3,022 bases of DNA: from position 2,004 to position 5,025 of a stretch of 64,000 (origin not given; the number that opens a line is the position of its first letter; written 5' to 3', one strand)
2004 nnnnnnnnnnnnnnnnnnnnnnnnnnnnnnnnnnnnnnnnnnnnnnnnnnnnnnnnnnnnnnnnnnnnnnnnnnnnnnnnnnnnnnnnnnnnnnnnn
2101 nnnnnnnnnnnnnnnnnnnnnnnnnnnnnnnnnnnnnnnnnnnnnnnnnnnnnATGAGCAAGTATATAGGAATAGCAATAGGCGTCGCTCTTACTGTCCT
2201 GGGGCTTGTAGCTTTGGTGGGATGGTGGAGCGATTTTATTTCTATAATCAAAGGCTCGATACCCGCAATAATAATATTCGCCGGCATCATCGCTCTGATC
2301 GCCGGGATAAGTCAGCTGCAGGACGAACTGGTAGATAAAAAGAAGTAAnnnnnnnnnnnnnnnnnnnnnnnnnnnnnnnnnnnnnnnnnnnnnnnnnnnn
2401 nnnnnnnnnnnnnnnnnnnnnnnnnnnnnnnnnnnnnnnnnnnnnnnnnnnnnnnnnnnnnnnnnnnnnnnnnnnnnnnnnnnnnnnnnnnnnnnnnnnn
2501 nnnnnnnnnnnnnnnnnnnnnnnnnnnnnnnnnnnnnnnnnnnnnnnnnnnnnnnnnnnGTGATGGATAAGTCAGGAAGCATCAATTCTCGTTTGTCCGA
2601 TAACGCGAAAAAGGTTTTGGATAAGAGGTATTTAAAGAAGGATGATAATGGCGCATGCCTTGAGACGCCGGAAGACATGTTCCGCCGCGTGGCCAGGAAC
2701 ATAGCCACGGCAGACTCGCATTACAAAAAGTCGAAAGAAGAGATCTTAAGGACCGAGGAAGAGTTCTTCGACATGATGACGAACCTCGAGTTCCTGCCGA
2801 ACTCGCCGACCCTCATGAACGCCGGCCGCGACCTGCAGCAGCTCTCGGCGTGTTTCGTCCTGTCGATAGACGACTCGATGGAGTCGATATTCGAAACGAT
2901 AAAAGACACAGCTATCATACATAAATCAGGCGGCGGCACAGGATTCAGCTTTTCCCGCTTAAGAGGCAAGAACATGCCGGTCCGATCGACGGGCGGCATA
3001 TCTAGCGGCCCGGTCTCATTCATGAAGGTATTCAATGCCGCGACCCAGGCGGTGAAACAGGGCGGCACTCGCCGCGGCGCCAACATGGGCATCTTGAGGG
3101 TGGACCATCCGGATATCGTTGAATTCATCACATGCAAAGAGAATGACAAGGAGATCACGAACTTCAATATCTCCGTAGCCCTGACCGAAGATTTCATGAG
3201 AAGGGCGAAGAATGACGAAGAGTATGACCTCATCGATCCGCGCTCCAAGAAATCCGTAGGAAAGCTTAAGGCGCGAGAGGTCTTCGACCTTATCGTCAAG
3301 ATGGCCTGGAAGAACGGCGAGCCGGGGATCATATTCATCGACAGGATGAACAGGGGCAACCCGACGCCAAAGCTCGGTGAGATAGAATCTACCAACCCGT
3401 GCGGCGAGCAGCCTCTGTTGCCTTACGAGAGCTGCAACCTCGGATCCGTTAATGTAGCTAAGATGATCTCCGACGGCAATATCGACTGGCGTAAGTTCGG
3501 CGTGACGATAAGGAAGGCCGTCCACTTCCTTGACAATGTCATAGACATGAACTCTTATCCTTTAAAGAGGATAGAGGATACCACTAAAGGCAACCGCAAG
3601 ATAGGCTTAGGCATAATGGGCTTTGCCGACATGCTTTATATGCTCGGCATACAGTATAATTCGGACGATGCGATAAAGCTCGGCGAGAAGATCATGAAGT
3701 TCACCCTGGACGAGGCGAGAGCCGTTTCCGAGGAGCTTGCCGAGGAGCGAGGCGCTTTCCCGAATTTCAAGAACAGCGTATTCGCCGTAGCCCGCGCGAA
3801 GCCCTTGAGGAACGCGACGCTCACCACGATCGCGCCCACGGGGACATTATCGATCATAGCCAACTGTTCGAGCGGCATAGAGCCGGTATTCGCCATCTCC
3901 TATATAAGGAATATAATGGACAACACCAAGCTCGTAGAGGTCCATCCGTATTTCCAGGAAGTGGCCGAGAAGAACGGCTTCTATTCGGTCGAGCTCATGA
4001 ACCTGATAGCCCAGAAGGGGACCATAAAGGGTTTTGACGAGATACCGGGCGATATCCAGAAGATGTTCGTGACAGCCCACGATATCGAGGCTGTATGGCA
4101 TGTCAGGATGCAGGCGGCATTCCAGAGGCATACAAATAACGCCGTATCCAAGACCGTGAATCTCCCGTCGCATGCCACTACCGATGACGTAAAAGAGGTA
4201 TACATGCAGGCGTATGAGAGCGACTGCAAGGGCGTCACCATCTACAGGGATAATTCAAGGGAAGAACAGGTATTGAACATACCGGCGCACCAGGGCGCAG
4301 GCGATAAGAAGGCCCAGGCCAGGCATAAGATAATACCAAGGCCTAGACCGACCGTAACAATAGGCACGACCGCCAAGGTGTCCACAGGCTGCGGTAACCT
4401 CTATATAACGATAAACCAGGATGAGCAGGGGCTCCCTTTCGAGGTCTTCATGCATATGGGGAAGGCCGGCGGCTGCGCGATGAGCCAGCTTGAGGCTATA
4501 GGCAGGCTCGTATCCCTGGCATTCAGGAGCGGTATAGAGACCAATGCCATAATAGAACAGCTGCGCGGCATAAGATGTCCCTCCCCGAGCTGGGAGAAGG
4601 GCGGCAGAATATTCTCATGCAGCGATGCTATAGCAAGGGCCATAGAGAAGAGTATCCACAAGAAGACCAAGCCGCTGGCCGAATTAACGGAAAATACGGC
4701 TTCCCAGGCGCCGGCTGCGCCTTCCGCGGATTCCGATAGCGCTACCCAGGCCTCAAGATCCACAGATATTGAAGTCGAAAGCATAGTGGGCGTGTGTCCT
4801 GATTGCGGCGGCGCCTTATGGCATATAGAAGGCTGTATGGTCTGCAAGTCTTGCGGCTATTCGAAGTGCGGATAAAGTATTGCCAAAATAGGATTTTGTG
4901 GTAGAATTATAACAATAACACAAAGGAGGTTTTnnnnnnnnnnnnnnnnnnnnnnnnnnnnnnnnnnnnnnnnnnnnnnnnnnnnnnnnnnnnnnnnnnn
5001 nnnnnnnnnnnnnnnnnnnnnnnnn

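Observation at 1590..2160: ~500-bp composite foldback (copy A, central palindrome, inverted copy B) directly upstream of a leaderless small two-TM protein gene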

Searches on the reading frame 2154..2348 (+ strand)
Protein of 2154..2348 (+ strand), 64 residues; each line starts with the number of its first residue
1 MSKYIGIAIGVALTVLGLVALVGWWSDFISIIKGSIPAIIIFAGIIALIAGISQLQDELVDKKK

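Call 12: find_encoding_contigs(protein=window:2154-2348:+, flank=5000, max_places=8)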
Protein window:2154-2348:+ (64 aa): no gene with exactly this product is on record in the collection.

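Call 24: search_protein_families(library=ncbifam, proteins=[window:2154-2348:+], max_evalue=0.00001)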
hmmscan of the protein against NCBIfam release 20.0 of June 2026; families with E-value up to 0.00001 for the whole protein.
window:2154-2348:+ (64 aa): 1 family
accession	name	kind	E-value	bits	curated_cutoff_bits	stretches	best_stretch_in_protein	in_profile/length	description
NF040963.1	MamI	equivalog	1.4e-09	37.6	80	1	7-58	4-55/69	magnetosome protein MamI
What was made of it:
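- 2154..2348 (+): 64-aa two-TM MamI-like protein gene. The ATG lies 6 nt after the -10 and there is no SD. NCBIfam MamI E = 1.4e-9, below cut-off (call 24).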

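Call 42: search_protein_families(library=pfam, proteins=[window:2154-2348:+], max_evalue=0.001)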
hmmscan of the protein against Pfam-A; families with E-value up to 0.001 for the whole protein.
window:2154-2348:+ (64 aa): 0 families

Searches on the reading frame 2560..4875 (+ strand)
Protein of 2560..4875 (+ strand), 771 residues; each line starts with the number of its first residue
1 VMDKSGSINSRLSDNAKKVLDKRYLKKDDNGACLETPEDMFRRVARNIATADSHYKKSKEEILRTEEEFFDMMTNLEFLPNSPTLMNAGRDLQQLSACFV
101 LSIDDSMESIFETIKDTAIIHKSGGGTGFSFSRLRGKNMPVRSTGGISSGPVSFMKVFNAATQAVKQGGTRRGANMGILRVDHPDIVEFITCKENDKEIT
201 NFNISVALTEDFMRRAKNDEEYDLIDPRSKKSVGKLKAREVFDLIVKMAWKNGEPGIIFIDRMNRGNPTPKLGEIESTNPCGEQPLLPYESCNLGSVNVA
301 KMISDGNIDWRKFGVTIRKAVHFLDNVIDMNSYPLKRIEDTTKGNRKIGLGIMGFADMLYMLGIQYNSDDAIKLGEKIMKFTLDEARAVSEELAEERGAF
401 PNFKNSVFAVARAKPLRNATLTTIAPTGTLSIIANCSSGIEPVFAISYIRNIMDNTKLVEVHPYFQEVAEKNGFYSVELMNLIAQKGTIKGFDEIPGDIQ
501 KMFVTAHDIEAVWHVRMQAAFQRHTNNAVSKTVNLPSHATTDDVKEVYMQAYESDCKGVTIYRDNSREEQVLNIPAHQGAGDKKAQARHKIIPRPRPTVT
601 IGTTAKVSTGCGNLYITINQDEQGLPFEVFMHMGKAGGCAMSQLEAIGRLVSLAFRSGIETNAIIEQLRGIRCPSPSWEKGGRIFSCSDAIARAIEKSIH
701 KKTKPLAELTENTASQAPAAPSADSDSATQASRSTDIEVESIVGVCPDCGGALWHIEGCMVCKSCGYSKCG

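Call 24: search_protein_families(library=ncbifam, proteins=[window:2560-4875:+], max_evalue=0.00001)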
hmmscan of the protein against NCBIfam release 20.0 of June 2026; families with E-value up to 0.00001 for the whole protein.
window:2560-4875:+ (771 aa): 21 families
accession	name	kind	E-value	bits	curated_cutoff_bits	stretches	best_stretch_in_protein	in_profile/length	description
NF006417.0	PRK08665.1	equivalog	0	1220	961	1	8-771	8-759/759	vitamin B12-dependent ribonucleotide reductase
NF005010.0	PRK06406.1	subfamily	2e-238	793.5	1125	2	58-584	212-737/771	vitamin B12-dependent ribonucleotide reductase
TIGR02504.1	NrdJ_Z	equivalog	4.9e-221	735.5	399.95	1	17-572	2-606/606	adenosylcobalamin-dependent ribonucleoside-diphosphate reductase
NF006207.0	PRK08332.1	equivalog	3.9e-128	428.8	2400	4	127-281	701-860/1684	vitamin B12-dependent ribonucleotide reductase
NF005122.0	PRK06556.1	equivalog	9.6e-123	410.8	859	3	10-196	69-259/960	vitamin B12-dependent ribonucleotide reductase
TIGR02506.1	NrdE_NrdA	equivalog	1.6e-106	357.2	341.05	2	16-407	3-426/616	ribonucleoside-diphosphate reductase subunit alpha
NF005991.0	PRK08115.1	equivalog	4.4e-92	309.5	854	3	234-404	431-604/858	vitamin B12-dependent ribonucleotide reductase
NF006577.0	PRK09102.1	equivalog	4.7e-89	299.3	620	1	9-568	22-573/604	ribonucleoside-diphosphate reductase subunit alpha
NF005544.0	PRK07207.1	equivalog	1.7e-85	287.6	965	3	21-228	305-508/965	ribonucleoside-diphosphate reductase subunit alpha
NF005101.0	PRK06539.1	equivalog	6.1e-84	282.5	988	3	19-230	155-363/822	ribonucleoside-diphosphate reductase subunit alpha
NF005401.0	PRK06948.1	subfamily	1.1e-82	278.6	906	1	18-573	19-592/604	ribonucleotide reductase-like protein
NF005736.0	PRK07562.1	equivalog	1.3e-75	254.9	1737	3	201-406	396-603/1222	vitamin B12-dependent ribonucleotide reductase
NF005483.0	PRK07088.1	equivalog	6.1e-66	223.1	1214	2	18-241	164-386/764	ribonucleoside-diphosphate reductase subunit alpha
NF009029.0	PRK12365.1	equivalog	1.3e-64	218.7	1350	3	220-407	609-801/1046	ribonucleoside-diphosphate reductase subunit alpha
NF006279.0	PRK08447.1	equivalog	6.2e-64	216.7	1082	2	18-233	143-355/789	ribonucleoside-diphosphate reductase subunit alpha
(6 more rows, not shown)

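Call 25: find_related_loci(query=window:2563-4875:+, collection=genome_contigs, flank=6000)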
Query window:2563-4875:+ (770 aa) in genome_contigs; peptide patterns used: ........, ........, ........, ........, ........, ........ (x = any residue, [..] = any of these).
598 stretches matched a pattern (row limit reached: there are more); 577 encode a relative of the query (tblastn E <= 1e-3); the best 80 are kept; 80 distinct loci.
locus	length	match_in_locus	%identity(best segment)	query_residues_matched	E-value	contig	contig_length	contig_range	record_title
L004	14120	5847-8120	77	11-770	0e+0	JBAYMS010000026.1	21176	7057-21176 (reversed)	MAG: Candidatus Omnitrophota bacterium isolate SO_2016_LW1_45 scaffold02314_LW64-88_2016, whole genome shotgun sequence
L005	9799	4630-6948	74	1-770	0e+0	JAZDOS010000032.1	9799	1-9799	MAG: Candidatus Omnitrophota bacterium isolate MEGAHIT-group-0.790 k141_9974773, whole genome shotgun sequence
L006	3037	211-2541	74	1-770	0e+0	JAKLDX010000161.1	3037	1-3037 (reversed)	MAG: Candidatus Omnitrophota bacterium isolate RA.bin12 RA.bin12_161, whole genome shotgun sequence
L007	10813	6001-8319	75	1-770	0e+0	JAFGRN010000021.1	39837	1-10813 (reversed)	MAG: Candidatus Omnitrophota bacterium isolate Zod_Metabat.83 k87_3227824, whole genome shotgun sequence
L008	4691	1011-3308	75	1-770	0e+0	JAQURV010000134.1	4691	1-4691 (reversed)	MAG: Candidatus Omnitrophota bacterium isolate STD1_81 NODE_73905_length_4691_cov_2.452892_Sandtown_D1, whole genome sho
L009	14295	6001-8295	74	1-770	0e+0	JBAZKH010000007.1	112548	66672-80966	MAG: Candidatus Omnitrophota bacterium isolate SO_2017_LW4_139 scaffold_539_c1_LW137-91_2017, whole genome shotgun seque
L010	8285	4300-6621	73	1-770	0e+0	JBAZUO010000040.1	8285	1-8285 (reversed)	MAG: Candidatus Omnitrophota bacterium isolate SO_2017_GW1_230 NODE_32334_length_8285_cov_1.204462_OW334_2017, whole gen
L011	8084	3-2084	77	81-770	0e+0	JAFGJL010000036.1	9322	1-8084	MAG: Candidatus Omnitrophota bacterium isolate Zod_Metabat.276 k87_8321538, whole genome shotgun sequence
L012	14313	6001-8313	67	11-770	0e+0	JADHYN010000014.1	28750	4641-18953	MAG: Candidatus Omnitrophota bacterium isolate BS750m-G80 BS-750m-C2015, whole genome shotgun sequence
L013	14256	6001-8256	68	8-770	0e+0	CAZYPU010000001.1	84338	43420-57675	MAG TPA_asm: uncultured Planctomycetia bacterium isolate binchicken_co332_134 genome assembly, contig: NODE_11_length_84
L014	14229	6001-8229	67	11-769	0e+0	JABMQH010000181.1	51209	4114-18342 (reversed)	MAG: Candidatus Omnitrophota bacterium isolate bin.702 k141_6272511, whole genome shotgun sequence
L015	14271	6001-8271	73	1-770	0e+0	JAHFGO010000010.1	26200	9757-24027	MAG: Candidatus Omnitrophota bacterium isolate nzgw317 NODE_487_length_26201_cov_3.284241, whole genome shotgun sequence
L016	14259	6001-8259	67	1-769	0e+0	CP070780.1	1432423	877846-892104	MAG: Candidatus Omnitrophota bacterium isolate bin17 chromosome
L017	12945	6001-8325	65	7-770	0e+0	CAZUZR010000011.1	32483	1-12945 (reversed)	MAG TPA_asm: uncultured Planctomycetia bacterium isolate binchicken_co266_232 genome assembly, contig: NODE_2335_length_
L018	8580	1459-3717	65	7-770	0e+0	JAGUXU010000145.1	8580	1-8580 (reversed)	MAG: Candidatus Omnitrophota bacterium isolate DeMMO4_7 c_000000009328, whole genome shotgun sequence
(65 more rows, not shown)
